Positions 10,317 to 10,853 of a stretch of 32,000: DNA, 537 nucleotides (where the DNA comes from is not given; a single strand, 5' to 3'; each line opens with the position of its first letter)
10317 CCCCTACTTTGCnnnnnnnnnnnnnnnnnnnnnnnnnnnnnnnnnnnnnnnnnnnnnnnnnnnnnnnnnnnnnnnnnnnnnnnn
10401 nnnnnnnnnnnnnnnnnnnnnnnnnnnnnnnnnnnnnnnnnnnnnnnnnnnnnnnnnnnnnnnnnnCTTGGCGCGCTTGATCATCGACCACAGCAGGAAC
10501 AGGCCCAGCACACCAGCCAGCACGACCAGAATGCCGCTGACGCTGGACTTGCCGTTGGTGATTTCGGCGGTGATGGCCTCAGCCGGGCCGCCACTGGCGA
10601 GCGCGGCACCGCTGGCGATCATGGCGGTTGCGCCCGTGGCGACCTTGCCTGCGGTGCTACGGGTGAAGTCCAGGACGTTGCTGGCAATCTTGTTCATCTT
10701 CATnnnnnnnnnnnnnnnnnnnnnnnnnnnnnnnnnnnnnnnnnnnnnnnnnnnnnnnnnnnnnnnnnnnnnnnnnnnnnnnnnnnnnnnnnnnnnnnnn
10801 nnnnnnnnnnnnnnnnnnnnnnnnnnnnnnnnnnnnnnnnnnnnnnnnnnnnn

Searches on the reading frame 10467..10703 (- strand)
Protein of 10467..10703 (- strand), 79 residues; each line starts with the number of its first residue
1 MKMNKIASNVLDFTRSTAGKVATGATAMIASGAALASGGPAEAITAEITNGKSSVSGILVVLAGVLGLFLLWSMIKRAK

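Call 55: search_dna_similar(query=window:10467-10703:-, collection=phages, mode=protein, max_evalue=1, max_rows=40)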
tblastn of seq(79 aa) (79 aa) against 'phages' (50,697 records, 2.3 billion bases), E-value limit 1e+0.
No match.

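Call 57: find_related_loci(query=window:10467-10703:-, collection=viral_contigs, flank=6000)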
Query seq(79 aa) (79 aa) in viral_contigs; peptide patterns used: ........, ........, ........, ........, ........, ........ (x = any residue, [..] = any of these).
161 stretches matched a pattern; 35 encode a relative of the query (tblastn E <= 1e-3); 35 distinct loci.
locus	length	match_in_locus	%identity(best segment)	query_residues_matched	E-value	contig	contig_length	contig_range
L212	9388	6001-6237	97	1-79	5e-45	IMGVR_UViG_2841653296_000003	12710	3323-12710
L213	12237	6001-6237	94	1-79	7e-43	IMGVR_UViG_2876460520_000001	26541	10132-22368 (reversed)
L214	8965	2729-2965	90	1-79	3e-42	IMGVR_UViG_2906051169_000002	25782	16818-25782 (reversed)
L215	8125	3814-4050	90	1-79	3e-42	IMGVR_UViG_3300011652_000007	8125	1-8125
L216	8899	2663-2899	91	1-79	1e-41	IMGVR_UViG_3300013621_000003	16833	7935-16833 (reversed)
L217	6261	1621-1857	89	1-79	4e-41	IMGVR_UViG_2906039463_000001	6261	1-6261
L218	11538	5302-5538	90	1-79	5e-41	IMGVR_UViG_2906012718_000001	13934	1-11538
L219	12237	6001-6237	90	1-79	5e-41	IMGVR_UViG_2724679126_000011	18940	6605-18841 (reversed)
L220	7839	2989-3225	91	1-78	1e-40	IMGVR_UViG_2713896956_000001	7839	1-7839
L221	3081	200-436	90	1-79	9e-41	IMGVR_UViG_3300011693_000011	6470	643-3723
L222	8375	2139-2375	90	1-79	5e-41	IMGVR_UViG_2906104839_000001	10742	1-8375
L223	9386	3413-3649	89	1-79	1e-40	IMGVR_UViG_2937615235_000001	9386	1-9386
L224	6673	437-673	89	1-79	3e-40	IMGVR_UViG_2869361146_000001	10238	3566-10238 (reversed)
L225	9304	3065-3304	86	1-79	1e-39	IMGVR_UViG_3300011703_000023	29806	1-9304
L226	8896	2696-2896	96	13-79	7e-36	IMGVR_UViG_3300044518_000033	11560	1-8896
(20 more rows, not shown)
